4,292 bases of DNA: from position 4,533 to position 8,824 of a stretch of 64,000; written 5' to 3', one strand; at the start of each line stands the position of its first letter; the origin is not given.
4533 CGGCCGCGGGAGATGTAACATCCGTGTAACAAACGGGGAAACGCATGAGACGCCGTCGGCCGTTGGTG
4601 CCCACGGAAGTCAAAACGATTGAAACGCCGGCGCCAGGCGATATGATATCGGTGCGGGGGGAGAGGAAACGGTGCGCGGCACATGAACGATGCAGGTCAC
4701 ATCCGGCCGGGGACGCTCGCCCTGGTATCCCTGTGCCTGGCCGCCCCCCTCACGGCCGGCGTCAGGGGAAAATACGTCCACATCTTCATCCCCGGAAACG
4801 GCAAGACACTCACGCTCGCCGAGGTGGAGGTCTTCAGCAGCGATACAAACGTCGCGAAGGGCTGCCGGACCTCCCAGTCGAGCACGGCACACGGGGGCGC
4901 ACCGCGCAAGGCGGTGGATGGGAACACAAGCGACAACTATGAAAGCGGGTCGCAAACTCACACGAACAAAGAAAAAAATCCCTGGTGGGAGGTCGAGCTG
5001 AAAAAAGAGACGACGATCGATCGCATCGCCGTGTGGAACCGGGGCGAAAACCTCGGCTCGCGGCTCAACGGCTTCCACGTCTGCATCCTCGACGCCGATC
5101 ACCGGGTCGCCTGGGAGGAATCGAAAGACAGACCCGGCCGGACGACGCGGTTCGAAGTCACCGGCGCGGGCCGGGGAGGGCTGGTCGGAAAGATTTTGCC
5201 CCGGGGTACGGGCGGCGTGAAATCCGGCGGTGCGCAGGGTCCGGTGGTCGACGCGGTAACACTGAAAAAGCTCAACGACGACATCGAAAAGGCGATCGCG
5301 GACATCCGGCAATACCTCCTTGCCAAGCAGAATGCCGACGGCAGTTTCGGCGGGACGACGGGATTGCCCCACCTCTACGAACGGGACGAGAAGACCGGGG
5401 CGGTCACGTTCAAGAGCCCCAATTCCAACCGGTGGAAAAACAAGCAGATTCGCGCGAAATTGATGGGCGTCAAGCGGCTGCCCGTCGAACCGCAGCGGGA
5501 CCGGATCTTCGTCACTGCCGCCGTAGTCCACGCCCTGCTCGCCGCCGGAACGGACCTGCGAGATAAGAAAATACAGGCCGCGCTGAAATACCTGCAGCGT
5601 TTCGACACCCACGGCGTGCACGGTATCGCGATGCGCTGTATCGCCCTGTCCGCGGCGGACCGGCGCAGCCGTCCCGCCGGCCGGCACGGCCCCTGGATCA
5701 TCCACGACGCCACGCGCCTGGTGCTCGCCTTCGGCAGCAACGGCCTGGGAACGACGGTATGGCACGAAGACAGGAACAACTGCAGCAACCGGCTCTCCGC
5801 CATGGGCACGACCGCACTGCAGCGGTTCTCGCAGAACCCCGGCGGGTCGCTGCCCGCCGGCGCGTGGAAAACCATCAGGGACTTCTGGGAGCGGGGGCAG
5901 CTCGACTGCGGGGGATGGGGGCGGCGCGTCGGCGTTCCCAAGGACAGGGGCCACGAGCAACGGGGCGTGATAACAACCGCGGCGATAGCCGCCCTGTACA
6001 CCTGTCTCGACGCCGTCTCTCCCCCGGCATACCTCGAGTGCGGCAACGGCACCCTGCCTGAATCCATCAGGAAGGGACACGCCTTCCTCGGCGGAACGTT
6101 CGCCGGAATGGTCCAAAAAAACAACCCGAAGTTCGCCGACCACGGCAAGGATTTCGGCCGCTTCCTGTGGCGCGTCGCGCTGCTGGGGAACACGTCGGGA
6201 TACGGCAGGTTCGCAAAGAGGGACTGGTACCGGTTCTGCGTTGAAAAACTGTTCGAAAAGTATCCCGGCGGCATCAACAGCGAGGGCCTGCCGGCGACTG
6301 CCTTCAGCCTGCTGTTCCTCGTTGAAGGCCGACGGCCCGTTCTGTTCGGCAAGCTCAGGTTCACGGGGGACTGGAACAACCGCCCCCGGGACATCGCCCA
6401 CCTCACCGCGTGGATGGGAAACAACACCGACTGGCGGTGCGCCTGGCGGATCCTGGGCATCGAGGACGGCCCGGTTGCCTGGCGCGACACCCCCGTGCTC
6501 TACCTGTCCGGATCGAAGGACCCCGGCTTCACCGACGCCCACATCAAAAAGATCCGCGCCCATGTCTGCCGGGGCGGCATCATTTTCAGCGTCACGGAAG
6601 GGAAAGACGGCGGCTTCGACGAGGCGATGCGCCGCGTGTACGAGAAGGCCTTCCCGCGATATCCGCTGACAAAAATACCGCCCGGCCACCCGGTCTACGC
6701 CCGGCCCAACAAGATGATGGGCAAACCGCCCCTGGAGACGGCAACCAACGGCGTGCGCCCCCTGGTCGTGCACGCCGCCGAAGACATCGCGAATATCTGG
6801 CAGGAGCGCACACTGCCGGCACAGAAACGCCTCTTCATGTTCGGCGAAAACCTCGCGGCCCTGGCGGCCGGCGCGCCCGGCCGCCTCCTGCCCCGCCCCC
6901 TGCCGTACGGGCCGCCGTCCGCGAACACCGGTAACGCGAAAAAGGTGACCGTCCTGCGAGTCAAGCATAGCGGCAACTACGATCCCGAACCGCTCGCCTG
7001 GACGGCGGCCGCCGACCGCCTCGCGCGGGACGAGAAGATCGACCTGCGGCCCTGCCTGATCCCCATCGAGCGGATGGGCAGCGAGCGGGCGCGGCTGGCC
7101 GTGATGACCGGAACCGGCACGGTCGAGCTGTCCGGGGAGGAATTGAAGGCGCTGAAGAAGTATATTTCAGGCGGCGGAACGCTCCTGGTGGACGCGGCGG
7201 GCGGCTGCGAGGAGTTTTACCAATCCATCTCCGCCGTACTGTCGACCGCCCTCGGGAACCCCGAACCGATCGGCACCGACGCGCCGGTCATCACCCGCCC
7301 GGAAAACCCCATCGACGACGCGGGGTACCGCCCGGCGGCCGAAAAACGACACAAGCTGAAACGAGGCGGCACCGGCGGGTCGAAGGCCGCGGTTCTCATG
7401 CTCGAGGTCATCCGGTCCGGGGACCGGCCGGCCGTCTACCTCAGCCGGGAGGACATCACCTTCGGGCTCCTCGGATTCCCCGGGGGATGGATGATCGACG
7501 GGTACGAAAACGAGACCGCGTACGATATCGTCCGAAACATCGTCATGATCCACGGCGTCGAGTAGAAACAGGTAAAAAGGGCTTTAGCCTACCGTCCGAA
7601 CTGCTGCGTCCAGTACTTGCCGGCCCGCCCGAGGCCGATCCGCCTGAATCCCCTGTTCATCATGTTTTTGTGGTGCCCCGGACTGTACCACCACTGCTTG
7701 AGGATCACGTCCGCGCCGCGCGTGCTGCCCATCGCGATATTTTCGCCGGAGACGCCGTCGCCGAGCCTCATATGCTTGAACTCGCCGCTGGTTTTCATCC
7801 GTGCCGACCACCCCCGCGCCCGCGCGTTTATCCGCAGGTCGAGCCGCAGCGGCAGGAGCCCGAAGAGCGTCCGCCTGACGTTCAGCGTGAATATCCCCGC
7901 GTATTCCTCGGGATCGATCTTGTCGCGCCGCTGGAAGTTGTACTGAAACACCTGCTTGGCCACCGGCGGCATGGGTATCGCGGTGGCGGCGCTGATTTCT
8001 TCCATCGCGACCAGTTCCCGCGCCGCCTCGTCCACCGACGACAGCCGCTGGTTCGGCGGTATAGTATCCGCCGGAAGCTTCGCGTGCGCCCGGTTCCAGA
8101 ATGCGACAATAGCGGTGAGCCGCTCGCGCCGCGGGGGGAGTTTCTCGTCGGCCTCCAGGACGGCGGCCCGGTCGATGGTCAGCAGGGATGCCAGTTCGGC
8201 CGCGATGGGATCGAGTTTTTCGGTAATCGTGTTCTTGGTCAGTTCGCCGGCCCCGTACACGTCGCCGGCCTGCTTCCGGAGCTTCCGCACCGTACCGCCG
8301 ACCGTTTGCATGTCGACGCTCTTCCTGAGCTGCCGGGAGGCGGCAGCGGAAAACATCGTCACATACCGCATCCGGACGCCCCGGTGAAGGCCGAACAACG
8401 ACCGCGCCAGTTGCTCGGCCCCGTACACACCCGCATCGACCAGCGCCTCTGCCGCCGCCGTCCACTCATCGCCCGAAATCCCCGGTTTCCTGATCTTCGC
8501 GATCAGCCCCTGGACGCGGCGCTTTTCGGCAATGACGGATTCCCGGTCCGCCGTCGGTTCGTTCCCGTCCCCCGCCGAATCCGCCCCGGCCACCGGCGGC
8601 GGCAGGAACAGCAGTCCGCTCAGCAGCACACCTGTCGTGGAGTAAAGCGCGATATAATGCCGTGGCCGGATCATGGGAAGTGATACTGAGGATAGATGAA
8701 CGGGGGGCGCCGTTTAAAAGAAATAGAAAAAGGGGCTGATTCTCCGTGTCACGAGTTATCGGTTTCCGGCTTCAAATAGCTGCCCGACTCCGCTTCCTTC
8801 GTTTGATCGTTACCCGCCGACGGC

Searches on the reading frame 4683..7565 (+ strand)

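Call 15: search_protein_families(library=pfam, proteins=[window:4683-7565:+], max_evalue=0.00001)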
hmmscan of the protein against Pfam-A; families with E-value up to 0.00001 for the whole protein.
window:4683-7565:+ (960 aa): 3 families
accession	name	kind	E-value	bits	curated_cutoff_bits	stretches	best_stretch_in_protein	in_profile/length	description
PF13709.12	DUF4159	-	4.6e-26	92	25.9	2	555-684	2-134/202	Domain of unknown function (DUF4159)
PF22633.2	F5_F8_type_C_2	-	1.1e-12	48.8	27.8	1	76-150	1-68/91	NedA-like, galactose-binding domain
PF00754.31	F5_F8_type_C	-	2e-07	31.6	28.2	1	64-148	3-81/127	F5/8 type C domain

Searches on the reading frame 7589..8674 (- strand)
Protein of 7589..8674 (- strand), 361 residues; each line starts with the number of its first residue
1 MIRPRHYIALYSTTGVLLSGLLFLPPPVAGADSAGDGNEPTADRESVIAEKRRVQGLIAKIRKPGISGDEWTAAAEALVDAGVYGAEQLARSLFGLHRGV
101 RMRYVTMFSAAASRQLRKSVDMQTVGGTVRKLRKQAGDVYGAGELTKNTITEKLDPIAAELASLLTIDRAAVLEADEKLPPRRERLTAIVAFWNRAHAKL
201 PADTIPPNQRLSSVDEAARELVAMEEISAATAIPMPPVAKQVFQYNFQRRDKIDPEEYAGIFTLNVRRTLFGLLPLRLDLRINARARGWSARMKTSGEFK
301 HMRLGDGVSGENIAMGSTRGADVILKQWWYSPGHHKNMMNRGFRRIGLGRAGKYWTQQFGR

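Call 15: search_protein_families(library=pfam, proteins=[window:7589-8674:-], max_evalue=0.00001)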
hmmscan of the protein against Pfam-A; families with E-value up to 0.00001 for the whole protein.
window:7589-8674:- (361 aa): 1 family
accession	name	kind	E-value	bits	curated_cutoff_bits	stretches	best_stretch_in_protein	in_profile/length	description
PF00188.32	CAP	-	5.1e-08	34.2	21.1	1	264-353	4-105/117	Cysteine-rich secretory protein family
